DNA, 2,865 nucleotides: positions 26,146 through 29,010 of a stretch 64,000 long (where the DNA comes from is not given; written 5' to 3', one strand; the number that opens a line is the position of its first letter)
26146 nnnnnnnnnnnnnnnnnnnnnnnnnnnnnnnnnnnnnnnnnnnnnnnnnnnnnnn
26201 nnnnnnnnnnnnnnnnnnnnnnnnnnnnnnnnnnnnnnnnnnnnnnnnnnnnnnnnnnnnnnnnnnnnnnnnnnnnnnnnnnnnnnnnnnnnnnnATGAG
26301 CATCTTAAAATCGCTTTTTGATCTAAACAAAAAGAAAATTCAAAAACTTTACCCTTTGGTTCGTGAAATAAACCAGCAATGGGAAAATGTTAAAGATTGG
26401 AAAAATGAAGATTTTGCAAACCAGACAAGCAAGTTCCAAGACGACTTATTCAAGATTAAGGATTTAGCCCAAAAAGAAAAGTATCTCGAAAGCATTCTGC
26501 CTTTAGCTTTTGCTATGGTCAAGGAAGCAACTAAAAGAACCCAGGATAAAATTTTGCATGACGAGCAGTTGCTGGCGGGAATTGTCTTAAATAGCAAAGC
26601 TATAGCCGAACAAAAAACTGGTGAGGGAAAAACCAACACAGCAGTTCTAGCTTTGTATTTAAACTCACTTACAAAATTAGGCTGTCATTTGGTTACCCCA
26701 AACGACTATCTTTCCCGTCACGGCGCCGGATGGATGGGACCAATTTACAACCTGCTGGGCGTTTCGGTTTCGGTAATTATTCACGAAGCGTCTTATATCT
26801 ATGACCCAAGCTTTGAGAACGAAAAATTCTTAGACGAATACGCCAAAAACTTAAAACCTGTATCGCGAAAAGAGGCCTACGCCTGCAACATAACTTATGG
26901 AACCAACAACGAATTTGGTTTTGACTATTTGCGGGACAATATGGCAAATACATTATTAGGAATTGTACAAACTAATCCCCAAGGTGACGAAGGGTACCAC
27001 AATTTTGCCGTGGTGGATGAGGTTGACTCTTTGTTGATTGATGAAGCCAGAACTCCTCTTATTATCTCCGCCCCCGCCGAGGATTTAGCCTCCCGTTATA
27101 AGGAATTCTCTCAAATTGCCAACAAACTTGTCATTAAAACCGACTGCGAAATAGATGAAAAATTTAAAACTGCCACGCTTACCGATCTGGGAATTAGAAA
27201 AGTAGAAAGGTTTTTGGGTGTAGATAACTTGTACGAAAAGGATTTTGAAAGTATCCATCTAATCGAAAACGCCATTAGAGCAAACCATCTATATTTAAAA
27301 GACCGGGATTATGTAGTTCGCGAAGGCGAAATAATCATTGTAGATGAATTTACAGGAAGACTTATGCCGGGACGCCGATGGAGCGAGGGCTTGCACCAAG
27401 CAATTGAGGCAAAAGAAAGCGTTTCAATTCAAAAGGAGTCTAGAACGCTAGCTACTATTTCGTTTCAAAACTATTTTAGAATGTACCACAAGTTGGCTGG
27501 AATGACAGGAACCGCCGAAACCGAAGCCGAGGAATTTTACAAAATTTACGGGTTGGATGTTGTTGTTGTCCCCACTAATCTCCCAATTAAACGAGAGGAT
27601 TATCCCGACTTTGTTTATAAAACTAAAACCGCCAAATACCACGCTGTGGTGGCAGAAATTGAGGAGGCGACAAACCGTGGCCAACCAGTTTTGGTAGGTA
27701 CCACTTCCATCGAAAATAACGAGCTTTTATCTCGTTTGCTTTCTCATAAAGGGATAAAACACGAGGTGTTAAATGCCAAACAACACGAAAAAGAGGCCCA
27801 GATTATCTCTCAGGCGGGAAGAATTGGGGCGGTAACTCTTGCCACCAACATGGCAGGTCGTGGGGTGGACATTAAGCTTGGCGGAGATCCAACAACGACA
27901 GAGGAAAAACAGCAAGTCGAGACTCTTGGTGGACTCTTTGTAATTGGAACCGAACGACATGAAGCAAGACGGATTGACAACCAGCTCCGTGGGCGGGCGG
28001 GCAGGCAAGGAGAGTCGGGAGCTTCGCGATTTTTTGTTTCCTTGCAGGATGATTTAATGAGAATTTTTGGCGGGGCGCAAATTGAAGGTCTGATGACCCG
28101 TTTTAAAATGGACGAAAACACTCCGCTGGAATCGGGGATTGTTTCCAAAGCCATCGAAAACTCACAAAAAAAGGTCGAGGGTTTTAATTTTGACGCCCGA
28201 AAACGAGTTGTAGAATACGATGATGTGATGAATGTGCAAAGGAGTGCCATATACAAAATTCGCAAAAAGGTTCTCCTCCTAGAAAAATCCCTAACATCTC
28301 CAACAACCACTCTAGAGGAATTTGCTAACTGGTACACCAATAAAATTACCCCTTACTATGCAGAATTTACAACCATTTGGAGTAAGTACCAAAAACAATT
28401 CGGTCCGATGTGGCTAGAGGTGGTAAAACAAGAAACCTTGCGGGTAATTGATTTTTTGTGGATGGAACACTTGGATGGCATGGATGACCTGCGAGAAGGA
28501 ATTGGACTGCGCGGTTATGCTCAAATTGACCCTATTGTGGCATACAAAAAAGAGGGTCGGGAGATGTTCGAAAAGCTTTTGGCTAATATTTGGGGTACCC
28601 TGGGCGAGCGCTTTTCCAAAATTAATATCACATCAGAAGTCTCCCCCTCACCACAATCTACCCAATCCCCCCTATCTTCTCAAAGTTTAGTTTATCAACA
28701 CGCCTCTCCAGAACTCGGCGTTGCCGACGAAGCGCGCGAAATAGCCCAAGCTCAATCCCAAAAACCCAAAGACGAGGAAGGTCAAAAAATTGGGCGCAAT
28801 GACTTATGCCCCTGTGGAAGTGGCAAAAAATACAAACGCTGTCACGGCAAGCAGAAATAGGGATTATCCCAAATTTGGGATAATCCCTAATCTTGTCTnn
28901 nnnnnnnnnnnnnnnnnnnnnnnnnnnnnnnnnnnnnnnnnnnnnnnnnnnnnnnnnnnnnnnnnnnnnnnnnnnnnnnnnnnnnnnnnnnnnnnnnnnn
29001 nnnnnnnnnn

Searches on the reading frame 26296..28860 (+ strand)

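Call 63: search_protein_families(library=pfam, proteins=[window:26296-28860:+], max_evalue=0.001)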
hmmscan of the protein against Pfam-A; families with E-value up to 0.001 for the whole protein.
window:26296-28860:+ (854 aa): 5 families
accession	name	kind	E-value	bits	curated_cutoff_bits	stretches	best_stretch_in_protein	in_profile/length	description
PF07517.20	SecA_DEAD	-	1.5e-96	323.5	24.6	1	7-414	4-289/290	SecA DEAD-like domain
PF21090.3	P-loop_SecA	-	2.7e-79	266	27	2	430-537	1-108/205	SecA P-loop domain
PF07516.18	SecA_SW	-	2.3e-42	145.8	26.7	2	610-670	1-62/200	SecA Wing and Scaffold domain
PF01043.26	SecA_PP_bind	-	4.2e-37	127.5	23.5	1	266-371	4-110/110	SecA preprotein cross-linking domain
PF02810.21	SEC-C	-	6.6e-10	39.1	20.4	1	834-852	1-19/19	SEC-C motif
